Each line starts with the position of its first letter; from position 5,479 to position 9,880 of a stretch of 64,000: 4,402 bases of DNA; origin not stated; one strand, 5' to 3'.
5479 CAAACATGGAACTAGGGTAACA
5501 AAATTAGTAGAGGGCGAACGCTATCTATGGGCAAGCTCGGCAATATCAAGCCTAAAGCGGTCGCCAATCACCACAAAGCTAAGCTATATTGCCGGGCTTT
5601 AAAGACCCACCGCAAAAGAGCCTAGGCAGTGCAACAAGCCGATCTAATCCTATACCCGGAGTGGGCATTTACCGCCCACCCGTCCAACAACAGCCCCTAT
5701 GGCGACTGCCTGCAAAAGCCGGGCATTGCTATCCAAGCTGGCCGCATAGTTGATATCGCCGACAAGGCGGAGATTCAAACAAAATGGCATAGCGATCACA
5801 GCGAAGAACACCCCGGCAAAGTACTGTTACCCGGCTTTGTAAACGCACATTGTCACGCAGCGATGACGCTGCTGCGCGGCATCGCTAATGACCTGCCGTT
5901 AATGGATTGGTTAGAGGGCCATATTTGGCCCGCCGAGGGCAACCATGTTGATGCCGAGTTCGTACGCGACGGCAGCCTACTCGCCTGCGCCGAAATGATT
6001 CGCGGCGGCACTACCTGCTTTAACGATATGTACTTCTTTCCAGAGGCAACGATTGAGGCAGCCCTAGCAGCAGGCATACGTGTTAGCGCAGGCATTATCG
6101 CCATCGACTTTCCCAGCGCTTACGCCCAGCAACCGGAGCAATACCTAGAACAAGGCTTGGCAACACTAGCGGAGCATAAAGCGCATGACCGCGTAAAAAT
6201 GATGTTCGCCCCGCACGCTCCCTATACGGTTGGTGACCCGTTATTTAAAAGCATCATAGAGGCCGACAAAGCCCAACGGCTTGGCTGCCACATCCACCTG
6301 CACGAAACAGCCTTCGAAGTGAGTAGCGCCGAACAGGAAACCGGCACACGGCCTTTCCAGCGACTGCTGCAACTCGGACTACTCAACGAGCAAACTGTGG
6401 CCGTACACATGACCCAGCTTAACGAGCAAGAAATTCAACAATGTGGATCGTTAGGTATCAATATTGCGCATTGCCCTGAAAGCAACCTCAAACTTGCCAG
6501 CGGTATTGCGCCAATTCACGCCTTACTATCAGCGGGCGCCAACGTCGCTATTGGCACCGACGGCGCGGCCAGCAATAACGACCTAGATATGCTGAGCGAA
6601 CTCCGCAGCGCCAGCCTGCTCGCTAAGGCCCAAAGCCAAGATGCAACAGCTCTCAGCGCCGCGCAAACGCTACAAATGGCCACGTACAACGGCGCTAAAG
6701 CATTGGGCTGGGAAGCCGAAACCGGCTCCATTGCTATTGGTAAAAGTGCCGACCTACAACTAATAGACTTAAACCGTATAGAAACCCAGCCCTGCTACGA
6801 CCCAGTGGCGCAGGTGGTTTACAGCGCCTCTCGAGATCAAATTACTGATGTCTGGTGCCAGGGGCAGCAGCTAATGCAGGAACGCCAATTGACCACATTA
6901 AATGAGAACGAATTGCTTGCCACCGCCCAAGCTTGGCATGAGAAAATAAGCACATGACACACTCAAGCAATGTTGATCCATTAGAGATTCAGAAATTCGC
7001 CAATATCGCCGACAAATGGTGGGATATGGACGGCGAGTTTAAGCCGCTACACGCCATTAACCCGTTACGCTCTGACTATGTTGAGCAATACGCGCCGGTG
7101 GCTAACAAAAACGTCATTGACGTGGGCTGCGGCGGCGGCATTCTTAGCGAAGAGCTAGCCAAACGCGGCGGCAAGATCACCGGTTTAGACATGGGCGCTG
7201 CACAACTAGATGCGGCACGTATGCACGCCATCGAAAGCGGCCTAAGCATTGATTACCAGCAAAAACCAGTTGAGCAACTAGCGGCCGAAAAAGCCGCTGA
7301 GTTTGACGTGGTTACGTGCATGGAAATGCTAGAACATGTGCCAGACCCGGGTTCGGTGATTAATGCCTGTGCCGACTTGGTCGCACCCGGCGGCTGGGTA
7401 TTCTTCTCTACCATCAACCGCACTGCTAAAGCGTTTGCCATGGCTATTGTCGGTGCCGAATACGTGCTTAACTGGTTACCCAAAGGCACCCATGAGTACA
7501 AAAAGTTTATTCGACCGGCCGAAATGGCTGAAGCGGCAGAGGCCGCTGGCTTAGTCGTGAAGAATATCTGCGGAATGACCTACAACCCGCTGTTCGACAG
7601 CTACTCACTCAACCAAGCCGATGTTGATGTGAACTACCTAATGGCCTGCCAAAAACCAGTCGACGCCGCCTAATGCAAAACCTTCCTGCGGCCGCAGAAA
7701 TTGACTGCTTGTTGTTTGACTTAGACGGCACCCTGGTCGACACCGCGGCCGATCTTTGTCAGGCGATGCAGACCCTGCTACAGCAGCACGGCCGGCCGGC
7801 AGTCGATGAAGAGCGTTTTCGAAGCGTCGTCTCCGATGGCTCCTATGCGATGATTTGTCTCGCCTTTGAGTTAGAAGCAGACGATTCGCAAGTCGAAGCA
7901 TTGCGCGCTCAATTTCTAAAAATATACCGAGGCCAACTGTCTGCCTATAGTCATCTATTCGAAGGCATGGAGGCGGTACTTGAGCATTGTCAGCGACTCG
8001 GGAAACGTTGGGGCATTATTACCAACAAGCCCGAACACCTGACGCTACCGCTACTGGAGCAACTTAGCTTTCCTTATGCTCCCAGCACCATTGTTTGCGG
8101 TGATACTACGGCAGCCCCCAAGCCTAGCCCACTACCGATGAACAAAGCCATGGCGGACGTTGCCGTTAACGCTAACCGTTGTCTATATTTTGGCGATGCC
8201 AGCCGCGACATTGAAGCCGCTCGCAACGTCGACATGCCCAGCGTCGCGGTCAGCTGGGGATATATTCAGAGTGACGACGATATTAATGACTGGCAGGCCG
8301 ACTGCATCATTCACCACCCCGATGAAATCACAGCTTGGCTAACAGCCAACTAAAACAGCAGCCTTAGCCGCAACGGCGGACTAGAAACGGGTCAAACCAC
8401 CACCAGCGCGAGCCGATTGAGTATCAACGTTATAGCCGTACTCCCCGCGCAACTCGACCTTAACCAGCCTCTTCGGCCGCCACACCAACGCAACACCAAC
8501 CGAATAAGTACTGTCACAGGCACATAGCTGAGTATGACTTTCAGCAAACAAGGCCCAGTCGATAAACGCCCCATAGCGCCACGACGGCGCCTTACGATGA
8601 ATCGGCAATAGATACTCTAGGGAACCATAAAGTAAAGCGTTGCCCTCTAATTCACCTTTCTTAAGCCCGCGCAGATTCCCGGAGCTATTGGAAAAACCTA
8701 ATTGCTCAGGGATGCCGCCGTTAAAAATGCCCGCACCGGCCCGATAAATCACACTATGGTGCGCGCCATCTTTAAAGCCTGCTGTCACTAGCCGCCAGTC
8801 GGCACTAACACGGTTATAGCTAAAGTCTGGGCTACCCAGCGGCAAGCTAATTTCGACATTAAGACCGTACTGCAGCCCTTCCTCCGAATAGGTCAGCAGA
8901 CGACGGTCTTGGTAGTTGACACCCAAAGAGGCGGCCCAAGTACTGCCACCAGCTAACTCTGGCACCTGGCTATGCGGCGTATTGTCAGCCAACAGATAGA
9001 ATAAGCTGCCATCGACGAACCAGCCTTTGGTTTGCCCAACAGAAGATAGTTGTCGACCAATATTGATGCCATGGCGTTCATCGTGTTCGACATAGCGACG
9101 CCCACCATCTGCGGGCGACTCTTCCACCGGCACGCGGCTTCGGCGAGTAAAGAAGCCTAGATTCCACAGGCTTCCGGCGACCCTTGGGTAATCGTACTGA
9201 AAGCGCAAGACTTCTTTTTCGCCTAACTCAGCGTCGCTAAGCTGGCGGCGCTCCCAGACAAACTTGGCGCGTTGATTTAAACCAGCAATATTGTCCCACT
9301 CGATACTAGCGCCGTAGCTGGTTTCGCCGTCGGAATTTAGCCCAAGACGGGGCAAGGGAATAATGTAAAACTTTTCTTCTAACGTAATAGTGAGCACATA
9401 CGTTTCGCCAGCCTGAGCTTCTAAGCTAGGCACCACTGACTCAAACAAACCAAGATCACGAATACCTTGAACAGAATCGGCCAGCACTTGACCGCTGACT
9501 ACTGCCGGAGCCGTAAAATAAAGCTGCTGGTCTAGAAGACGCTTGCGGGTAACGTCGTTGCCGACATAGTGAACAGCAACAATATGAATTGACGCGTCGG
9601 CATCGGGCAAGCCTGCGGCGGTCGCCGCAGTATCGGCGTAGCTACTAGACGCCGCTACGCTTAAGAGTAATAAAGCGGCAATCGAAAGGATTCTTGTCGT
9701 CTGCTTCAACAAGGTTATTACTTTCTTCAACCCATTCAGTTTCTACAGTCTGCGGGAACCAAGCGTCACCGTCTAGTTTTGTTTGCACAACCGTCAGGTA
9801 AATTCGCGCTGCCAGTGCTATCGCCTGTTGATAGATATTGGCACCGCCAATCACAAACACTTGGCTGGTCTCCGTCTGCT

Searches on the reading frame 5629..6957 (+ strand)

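Call 99: search_protein_families(library=pfam, proteins=[window:5629-6957:+], max_evalue=0.00001)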
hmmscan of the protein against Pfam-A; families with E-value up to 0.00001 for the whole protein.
window:5629-6957:+ (442 aa): 2 families
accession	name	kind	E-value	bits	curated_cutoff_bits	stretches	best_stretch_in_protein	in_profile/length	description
PF01979.26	Amidohydro_1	-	7.5e-71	239.6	25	1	65-414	1-344/345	Amidohydrolase family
PF07969.17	Amidohydro_3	-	9.4e-20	71.9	29.7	1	209-413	267-469/472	Amidohydrolase family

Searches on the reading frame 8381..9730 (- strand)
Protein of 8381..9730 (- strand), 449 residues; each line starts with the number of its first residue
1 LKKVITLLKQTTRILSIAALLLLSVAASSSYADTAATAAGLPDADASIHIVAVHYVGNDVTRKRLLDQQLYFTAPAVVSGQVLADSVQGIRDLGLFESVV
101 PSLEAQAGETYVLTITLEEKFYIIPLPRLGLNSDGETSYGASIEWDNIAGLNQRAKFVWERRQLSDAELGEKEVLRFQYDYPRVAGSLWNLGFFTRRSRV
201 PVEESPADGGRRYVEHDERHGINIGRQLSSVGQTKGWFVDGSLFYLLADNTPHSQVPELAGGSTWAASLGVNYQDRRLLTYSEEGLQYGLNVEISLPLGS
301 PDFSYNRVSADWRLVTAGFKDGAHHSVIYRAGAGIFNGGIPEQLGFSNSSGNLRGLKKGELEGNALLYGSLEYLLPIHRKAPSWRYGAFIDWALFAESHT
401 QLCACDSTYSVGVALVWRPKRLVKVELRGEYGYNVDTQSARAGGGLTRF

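Call 99: search_protein_families(library=pfam, proteins=[window:8381-9730:-], max_evalue=0.00001)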
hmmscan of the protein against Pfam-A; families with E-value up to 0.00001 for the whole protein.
window:8381-9730:- (449 aa): 1 family
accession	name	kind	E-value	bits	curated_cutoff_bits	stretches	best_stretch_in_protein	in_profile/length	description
PF01103.29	Omp85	-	2.5e-07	31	24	1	175-418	22-292/325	Omp85 superfamily domain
